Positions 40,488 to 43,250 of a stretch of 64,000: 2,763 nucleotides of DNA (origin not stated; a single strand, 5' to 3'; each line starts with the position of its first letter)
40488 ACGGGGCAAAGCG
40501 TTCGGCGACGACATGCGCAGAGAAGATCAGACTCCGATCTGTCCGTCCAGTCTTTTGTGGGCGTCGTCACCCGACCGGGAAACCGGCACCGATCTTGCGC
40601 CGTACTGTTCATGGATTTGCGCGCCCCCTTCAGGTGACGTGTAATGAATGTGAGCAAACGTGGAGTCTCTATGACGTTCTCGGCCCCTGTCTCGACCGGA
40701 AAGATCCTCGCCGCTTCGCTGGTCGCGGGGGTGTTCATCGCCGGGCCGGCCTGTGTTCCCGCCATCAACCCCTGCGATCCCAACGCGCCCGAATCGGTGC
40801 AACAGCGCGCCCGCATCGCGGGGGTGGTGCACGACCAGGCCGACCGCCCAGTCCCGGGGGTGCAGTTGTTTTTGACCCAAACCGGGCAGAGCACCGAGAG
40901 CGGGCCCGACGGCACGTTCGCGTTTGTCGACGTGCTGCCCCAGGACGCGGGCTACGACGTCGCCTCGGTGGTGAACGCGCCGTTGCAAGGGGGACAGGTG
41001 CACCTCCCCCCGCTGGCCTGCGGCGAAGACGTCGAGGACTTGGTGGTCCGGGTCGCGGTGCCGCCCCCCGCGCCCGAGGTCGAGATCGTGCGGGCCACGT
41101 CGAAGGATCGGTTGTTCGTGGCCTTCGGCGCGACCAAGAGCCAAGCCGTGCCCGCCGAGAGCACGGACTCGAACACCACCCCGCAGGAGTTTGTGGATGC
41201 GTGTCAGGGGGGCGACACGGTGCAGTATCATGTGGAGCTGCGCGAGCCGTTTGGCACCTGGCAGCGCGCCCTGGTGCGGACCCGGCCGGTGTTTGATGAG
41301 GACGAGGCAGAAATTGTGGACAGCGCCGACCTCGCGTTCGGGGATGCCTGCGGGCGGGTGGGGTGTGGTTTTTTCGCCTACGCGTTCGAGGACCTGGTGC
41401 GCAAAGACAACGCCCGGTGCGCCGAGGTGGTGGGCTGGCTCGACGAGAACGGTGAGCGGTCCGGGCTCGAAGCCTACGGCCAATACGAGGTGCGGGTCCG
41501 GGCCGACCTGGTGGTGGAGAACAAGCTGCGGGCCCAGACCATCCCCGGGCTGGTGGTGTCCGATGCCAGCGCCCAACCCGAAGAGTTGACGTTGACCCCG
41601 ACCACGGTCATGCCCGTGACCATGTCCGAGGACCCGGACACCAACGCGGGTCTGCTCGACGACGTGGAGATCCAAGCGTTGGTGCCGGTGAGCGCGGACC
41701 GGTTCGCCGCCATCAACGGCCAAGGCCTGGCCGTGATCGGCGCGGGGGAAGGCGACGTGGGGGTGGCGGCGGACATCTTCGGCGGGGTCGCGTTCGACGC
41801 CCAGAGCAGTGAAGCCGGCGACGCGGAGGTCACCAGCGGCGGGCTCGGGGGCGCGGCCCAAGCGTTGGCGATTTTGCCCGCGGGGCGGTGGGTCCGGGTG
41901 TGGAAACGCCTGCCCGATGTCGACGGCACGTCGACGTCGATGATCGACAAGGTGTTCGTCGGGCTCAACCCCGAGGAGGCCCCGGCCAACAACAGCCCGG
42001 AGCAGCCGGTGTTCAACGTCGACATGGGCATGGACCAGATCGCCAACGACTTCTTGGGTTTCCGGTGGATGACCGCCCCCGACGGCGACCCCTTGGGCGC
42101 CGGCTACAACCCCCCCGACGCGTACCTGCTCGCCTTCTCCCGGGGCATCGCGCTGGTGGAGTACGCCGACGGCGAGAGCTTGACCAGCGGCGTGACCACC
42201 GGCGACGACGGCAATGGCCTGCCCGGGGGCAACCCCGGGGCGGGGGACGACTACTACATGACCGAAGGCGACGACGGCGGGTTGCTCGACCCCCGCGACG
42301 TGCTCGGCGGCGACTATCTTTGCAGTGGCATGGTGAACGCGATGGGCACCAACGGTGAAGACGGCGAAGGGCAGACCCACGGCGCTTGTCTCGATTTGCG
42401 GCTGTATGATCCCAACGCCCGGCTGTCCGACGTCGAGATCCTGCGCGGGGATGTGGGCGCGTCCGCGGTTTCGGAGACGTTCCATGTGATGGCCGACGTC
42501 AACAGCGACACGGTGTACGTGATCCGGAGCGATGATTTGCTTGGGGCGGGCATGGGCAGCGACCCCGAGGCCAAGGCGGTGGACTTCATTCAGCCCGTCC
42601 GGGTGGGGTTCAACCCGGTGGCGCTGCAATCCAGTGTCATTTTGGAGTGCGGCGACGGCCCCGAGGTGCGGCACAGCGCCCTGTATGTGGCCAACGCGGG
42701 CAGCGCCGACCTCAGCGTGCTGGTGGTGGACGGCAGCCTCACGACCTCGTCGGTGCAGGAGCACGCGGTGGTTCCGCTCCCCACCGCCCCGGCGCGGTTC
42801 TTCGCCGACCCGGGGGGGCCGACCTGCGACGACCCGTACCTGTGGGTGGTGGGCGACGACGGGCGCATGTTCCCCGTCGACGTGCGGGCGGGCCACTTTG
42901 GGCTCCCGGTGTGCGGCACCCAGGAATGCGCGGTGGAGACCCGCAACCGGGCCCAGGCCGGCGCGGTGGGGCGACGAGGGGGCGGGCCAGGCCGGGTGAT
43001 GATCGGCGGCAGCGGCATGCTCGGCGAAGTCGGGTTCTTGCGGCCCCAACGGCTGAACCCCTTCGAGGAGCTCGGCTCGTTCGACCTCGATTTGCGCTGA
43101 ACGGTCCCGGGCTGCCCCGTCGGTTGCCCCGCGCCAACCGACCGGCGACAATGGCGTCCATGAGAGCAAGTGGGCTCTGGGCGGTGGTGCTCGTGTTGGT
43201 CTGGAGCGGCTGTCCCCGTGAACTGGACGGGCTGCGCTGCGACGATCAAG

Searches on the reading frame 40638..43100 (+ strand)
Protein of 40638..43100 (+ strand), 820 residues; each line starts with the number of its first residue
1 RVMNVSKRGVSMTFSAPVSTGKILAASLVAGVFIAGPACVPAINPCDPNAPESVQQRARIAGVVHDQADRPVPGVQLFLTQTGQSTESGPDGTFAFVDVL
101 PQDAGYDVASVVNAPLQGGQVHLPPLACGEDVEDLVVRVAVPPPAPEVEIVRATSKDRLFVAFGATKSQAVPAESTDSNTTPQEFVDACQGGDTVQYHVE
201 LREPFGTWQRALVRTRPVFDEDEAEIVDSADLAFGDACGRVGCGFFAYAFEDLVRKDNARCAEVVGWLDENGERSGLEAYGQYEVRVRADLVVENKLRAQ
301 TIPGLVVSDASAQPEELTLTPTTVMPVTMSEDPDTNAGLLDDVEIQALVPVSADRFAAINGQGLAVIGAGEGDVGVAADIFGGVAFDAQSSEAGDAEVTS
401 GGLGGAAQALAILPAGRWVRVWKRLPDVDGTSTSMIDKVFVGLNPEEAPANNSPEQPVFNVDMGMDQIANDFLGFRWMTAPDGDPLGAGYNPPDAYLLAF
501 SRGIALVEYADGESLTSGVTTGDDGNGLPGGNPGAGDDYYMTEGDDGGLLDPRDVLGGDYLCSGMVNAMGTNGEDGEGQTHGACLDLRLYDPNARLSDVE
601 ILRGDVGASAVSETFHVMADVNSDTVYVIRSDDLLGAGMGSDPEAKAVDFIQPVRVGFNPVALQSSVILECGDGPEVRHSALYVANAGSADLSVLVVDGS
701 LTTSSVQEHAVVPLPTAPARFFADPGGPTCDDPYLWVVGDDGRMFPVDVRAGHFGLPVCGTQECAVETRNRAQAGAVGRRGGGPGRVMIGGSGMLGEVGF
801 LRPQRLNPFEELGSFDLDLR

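Call 48: search_protein_families(library=pfam, proteins=[window:40638-43100:+], max_evalue=0.001)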
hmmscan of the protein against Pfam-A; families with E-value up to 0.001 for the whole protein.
window:40638-43100:+ (820 aa): 1 family
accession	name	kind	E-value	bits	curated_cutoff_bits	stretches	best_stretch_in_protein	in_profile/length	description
PF13620.12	CarboxypepD_reg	-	1.6e-05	25.6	32.3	1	60-103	2-49/82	Carboxypeptidase regulatory-like domain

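Call 77: search_protein_families(library=ncbifam, proteins=[window:40638-43100:+], max_evalue=0.001)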
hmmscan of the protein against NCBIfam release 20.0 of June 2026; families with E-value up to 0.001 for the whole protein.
window:40638-43100:+ (820 aa): 0 families
